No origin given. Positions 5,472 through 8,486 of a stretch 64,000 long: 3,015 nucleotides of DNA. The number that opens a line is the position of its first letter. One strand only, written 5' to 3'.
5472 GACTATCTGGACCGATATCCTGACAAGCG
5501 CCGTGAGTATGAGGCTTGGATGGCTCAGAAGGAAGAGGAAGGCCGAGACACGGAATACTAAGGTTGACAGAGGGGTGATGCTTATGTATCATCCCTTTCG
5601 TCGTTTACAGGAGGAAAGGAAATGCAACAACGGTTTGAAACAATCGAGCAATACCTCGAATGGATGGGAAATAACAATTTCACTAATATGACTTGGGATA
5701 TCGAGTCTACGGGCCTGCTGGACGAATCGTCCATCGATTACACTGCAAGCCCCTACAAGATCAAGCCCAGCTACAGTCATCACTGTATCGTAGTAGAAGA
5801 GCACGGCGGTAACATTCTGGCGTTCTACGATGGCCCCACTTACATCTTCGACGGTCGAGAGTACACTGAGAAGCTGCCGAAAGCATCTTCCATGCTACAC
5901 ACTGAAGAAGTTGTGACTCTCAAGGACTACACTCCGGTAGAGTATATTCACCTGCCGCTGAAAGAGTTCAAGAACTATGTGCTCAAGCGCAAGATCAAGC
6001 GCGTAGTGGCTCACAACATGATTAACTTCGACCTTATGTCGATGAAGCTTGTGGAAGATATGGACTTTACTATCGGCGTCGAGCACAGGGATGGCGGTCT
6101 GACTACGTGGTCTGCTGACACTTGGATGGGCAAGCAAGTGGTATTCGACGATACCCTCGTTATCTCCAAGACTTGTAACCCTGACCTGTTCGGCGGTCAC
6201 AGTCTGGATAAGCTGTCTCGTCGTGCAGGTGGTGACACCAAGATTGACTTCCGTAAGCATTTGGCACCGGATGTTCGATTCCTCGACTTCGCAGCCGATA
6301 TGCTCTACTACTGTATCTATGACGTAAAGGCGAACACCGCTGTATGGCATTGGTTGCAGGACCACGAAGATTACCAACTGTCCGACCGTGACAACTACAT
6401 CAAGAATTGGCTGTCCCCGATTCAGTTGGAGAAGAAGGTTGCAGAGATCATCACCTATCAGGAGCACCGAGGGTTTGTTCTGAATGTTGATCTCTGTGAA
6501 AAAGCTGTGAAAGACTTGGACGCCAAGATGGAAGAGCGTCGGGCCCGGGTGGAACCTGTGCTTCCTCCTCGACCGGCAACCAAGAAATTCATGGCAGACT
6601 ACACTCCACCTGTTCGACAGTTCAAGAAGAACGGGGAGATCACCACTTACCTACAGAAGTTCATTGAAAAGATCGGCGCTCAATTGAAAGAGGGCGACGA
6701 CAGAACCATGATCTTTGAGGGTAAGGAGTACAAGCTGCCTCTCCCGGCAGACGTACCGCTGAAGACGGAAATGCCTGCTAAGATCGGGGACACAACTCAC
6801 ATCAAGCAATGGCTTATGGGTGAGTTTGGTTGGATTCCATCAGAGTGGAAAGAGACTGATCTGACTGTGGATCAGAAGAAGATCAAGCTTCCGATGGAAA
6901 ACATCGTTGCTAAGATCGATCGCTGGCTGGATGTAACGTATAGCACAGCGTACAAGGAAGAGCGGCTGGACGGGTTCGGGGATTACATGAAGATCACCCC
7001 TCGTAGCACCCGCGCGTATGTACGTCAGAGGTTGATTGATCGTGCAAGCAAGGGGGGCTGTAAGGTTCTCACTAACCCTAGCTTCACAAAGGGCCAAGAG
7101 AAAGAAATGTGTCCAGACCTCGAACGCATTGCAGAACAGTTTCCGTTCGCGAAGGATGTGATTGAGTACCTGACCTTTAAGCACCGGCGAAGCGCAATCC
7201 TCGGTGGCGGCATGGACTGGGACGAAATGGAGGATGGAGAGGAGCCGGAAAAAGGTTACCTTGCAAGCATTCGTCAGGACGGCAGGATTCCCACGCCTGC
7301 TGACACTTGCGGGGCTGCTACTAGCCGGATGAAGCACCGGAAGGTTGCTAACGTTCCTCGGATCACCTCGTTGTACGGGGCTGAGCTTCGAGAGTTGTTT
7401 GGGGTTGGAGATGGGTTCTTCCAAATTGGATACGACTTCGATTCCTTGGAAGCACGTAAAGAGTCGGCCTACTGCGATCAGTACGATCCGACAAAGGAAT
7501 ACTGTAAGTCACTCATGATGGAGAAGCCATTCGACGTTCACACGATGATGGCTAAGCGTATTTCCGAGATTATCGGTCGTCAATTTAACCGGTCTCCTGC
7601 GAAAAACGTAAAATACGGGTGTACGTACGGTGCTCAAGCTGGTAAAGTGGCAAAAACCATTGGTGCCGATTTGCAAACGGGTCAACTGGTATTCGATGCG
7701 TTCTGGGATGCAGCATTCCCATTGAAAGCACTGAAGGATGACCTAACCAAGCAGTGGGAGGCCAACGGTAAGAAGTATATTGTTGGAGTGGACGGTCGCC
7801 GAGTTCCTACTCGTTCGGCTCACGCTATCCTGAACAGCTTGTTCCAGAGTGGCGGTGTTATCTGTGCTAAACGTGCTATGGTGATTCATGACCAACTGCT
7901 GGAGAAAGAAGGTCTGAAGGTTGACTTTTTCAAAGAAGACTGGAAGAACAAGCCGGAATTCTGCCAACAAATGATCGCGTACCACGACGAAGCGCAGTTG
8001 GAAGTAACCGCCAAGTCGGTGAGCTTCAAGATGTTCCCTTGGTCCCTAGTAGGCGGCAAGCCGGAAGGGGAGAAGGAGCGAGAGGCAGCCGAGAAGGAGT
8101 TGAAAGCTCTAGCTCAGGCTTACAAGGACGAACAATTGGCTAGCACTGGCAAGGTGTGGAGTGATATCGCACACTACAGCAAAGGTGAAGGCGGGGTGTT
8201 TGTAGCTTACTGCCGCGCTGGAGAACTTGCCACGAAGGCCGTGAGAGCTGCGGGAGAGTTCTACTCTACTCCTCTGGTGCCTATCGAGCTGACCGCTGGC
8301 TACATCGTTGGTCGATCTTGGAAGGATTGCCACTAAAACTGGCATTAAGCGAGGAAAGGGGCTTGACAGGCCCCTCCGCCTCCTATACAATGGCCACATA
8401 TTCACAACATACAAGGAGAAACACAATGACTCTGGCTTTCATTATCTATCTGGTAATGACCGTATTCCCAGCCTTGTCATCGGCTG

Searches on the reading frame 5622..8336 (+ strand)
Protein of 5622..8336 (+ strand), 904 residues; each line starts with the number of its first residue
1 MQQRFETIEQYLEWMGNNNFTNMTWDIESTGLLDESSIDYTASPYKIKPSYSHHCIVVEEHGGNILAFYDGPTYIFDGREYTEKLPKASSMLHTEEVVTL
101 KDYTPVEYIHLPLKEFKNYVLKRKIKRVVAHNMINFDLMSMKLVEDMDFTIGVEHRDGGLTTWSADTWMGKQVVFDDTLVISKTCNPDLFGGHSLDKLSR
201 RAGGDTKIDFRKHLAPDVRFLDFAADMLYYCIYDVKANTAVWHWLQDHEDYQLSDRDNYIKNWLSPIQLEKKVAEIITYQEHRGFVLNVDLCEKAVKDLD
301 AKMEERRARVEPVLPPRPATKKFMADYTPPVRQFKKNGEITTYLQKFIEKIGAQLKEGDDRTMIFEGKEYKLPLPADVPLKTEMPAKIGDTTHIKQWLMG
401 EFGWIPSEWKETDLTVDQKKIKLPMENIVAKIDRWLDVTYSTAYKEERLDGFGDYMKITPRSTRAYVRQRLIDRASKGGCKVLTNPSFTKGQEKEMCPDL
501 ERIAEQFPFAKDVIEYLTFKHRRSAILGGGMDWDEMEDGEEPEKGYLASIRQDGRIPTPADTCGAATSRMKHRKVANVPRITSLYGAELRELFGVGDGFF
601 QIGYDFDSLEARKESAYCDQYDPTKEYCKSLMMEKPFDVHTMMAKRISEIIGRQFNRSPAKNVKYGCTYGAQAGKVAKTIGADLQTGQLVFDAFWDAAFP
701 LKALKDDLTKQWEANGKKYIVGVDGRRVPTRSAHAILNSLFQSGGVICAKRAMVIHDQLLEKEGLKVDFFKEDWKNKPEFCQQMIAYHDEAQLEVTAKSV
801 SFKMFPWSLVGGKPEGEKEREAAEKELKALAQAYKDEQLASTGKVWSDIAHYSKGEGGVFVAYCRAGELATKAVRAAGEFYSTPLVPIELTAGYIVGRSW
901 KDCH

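Call 95: search_dna_similar(query=window:5622-8336:+, collection=phages, mode=protein, max_rows=40, rows=spread, max_evalue=1e-30)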
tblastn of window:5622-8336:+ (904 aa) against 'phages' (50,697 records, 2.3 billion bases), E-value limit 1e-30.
Records with a match: 626; places in all: 630; records where one place covers at least 80% of the query: 326.
Best place of each record, by identity: >=99% 49; 95-99% 71; 90-95% 2; 60-80% 2; <60% 502.
By first word of the organism name: Escherichia 206; Pseudomonas 171; Vibrio 114; Klebsiella 25; Campylobacter 21; Cronobacter 15; Salmonella 11; Acinetobacter 9; Cellulophaga 7; Pectobacterium 7; and 18 more.
By host as written in the record: - 111; Pseudomonas aeruginosa 69; Escherichia coli 59; Escherichia coli K-12 MG1655 30; Pseudomonas aeruginosa PAO1 26; Campylobacter jejuni 20; Vibrio cholerae 19; Escherichia coli K-12 16; and 146 more.
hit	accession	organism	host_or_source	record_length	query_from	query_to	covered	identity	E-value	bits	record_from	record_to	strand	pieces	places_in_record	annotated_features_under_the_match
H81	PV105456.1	Pseudomonas phage vB_PaeP_JG003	Pseudomonas aeruginosa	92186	1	904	100%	100.0%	0e+0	1788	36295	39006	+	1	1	DNA polymerase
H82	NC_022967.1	Pseudomonas phage PAK_P2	Pseudomonas aeruginosa PAK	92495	1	904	100%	99.2%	0e+0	1776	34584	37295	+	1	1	DNA polymerase I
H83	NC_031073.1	Pseudomonas phage vB_PaeM_MAG1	Pseudomonas aeruginosa clinical isolate ...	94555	1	904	100%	99.0%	0e+0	1776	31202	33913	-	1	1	DNA polymerase I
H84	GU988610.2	Pseudomonas phage JG004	Pseudomonas aeruginosa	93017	1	904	100%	98.9%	0e+0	1773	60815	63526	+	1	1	DNA polymerase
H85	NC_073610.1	Pseudomonas phage PhL_UNISO_PA-DSM_ph0034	Pseudomonas aeruginosa DSM 19880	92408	1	904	100%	98.9%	0e+0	1770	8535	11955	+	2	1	DNA polymerase | DNA polymerase I | endonuclease VII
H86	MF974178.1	Pseudomonas phage YS35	-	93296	1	904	100%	98.8%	0e+0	1768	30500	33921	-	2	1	putative DNA polymerase | hypothetical protein | endonuclease VII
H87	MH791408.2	Pseudomonas phage PaZq-1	Pseudomonas aeruginosa PAO1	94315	1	904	100%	98.6%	0e+0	1770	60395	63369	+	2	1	DNA polymerase | putative DNA polymerase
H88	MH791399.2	Pseudomonas phage PaGz-1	Pseudomonas aeruginosa PAO1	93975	1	904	100%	98.0%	0e+0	1761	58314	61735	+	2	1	DNA polymerase | putative DNA polymerase | endonuclease VII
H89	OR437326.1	Escherichia phage iGC_PHA_EC001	Escherichia coli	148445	21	904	98%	52.0%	2e-156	844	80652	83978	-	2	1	DNA polymerase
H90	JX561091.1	Escherichia phage phAPEC8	Escherichia coli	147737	21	904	98%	52.0%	0e+0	836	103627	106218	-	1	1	putative DNA polymerase/3'-5' exonuclease domain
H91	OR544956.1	Escherichia phage vB_EcoM_EP57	Escherichia coli O157:H7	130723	21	904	98%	52.0%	0e+0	836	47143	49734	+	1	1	hypothetical protein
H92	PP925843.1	Escherichia phage VivaForever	Escherichia coli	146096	23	904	98%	52.1%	0e+0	848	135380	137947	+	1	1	DNA polymerase I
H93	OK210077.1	Serratia phage KKP_3264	Serratia fonticola KKP3084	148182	23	904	98%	52.1%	0e+0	848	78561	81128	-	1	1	hypothetical protein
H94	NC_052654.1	Escherichia phage vB_EcoM-Ro121c4YLVW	Escherichia coli STEC O121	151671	21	904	98%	51.9%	2e-156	843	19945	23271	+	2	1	DNA polymerase I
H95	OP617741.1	Klebsiella phage KP13-16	Klebsiella pneumoniae KP13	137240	24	904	97%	52.5%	3e-161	857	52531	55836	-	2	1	hypothetical protein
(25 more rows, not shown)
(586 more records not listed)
